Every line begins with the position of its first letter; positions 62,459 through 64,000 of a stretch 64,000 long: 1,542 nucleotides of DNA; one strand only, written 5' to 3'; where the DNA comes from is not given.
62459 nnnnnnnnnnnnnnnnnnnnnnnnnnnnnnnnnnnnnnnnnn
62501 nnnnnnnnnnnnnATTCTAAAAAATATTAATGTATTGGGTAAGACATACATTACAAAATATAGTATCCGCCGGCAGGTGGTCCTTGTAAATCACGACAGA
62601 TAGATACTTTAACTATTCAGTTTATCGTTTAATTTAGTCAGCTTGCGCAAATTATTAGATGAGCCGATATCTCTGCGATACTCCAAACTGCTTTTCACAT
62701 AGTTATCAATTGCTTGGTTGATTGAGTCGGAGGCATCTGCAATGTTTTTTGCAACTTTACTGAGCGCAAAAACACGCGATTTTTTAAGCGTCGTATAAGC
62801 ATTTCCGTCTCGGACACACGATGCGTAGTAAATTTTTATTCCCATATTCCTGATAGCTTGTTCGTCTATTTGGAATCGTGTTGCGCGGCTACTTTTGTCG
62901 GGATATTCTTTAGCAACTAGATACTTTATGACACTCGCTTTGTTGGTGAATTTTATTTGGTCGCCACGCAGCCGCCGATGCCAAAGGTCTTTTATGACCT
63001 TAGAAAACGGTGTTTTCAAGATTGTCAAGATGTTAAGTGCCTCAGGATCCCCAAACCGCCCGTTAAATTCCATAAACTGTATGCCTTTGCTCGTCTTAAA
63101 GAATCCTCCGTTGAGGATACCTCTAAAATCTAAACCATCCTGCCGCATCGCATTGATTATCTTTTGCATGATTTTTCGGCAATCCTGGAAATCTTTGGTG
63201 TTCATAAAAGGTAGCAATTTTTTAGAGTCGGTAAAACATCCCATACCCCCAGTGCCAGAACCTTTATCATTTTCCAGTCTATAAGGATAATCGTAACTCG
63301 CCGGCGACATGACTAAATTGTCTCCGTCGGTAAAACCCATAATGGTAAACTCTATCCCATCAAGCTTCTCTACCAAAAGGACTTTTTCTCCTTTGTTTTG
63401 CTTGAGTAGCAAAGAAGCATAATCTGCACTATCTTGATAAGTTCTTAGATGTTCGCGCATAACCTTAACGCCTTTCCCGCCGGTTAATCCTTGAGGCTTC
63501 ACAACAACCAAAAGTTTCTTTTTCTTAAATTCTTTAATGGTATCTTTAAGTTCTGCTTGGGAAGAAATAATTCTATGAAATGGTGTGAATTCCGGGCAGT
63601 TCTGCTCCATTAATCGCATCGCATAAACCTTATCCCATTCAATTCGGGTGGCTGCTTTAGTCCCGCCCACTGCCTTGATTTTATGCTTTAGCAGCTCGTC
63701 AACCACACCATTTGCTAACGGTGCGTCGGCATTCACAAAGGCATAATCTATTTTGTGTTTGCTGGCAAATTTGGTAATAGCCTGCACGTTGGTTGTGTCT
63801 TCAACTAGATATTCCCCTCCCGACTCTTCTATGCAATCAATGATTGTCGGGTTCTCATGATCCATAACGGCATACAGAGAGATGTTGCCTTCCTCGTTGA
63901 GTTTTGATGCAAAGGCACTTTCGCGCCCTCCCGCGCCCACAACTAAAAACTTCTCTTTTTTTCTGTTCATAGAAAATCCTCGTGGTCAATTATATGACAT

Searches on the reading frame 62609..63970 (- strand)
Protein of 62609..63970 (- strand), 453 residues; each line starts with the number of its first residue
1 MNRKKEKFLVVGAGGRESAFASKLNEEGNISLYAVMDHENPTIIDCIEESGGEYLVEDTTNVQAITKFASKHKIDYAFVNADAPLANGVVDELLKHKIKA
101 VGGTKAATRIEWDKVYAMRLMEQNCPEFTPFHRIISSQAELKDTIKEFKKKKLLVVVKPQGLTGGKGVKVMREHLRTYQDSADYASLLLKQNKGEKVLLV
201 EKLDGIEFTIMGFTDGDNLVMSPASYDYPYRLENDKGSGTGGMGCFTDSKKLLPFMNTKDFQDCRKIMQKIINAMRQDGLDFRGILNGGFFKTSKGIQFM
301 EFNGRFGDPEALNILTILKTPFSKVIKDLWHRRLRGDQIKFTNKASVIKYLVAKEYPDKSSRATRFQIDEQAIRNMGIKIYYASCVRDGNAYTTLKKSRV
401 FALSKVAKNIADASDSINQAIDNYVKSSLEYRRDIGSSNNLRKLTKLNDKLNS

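Call 72: search_protein_families(library=pfam, proteins=[window:62609-63970:-], max_evalue=0.00001)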
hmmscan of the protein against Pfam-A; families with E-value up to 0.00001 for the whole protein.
window:62609-63970:- (453 aa): 3 families
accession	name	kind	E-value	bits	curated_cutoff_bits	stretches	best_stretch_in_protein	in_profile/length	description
PF01071.24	GARS_A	-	4e-38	131.6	27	1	113-311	2-194/194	Phosphoribosylglycinamide synthetase, ATP-grasp (A) domain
PF02844.21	GARS_N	-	1.3e-17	64.8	29.5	1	7-111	2-100/100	Phosphoribosylglycinamide synthetase, N domain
PF02843.22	GARS_C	-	5.8e-11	43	34.8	1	347-437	2-91/92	Phosphoribosylglycinamide synthetase, C domain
